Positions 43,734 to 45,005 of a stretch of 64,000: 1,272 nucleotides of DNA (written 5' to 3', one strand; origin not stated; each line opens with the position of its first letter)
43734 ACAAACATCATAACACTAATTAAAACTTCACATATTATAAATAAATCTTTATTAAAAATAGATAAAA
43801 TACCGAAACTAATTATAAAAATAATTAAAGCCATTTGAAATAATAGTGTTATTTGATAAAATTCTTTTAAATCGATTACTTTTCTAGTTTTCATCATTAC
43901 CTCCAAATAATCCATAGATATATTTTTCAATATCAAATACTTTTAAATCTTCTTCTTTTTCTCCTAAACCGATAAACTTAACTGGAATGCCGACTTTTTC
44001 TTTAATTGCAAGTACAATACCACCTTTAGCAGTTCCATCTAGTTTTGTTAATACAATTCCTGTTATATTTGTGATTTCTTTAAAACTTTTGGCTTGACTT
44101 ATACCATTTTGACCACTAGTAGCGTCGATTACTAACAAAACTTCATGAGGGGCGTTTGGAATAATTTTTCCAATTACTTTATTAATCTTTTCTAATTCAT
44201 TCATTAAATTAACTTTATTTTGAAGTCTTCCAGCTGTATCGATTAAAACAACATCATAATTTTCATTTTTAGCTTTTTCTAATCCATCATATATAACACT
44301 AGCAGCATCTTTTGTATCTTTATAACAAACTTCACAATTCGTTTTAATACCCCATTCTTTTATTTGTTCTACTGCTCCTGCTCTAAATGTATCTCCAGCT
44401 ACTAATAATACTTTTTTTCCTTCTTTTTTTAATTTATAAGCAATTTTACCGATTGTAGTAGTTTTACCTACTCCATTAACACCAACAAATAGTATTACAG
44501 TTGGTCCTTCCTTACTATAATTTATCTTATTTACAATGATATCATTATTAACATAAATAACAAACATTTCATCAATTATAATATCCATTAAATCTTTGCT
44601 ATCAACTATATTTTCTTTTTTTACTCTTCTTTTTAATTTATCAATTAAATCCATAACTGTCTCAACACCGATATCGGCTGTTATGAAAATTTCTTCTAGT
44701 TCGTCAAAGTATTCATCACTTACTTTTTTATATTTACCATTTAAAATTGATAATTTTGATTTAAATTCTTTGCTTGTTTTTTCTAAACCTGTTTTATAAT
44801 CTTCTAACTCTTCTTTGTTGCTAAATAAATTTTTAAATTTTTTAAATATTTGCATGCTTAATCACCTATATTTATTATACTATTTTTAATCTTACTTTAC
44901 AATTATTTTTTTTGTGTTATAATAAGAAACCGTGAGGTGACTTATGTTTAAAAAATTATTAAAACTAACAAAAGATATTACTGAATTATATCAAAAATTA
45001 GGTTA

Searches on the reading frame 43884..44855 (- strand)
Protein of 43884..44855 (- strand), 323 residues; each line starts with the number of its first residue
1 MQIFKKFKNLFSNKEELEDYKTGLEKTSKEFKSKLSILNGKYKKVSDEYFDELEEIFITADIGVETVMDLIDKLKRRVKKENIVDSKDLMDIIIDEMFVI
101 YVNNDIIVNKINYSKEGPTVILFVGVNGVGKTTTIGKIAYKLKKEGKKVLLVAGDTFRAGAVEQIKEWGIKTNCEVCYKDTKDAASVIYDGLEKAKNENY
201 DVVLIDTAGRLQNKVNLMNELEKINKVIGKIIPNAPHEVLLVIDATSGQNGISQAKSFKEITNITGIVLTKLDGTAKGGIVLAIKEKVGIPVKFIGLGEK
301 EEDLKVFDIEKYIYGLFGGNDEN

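Call 11: search_protein_families(library=pfam, proteins=[window:43884-44855:-], max_evalue=0.001)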
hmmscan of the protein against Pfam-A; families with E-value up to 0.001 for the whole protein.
window:43884-44855:- (323 aa): 16 families
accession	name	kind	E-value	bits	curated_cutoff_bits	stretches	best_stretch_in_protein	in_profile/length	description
PF00448.28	SRP54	-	1.1e-77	260.6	22.7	1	118-317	1-195/196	SRP54-type protein, GTPase domain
PF02881.24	SRP54_N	-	2e-12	47.6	22.4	1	37-97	8-75/75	SRP54-type protein, helical bundle domain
PF02374.21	ArsA_ATPase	-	5.9e-07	29.4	24.3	1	120-155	3-38/305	Anion-transporting ATPase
PF25199.1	nSTAND_NTPase5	-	1.2e-06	28.8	34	1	107-204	28-128/145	Novel STAND NTPase 5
PF13614.12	AAA_31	-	3.8e-06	27.4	27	1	128-156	12-40/177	AAA domain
PF04851.21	ResIII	-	1.4e-05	25.5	22.5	1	110-216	15-118/164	Type III restriction enzyme, res subunit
PF13604.12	AAA_30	-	1.8e-05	25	27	1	117-214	17-103/191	AAA domain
PF01656.29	CbiA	-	2.3e-05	24.8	25.4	1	128-275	9-86/125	CobQ/CobB/MinD/ParA nucleotide binding domain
PF03308.22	MeaB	-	2.7e-05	23.8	23.1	0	119-155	34-70/273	Methylmalonyl Co-A mutase-associated GTPase MeaB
PF13207.12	AAA_17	-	6.4e-05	23.7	27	1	124-223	1-94/136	AAA domain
PF13479.12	AAA_24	-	0.00011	22.6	27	1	120-215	4-80/195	AAA domain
PF06414.18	Zeta_toxin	-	0.00017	21.5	22.3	1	112-204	10-100/199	Zeta toxin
PF13401.12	AAA_22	-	0.00041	21.1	27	0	117-225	4-108/130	AAA domain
PF09848.15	SLFN-g3_helicase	-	0.00073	19.3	24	0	120-244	3-122/354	Schlafen group 3, DNA/RNA helicase domain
PF01583.26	APS_kinase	-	0.00081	19.9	21.1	0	119-162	3-46/152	Adenylylsulphate kinase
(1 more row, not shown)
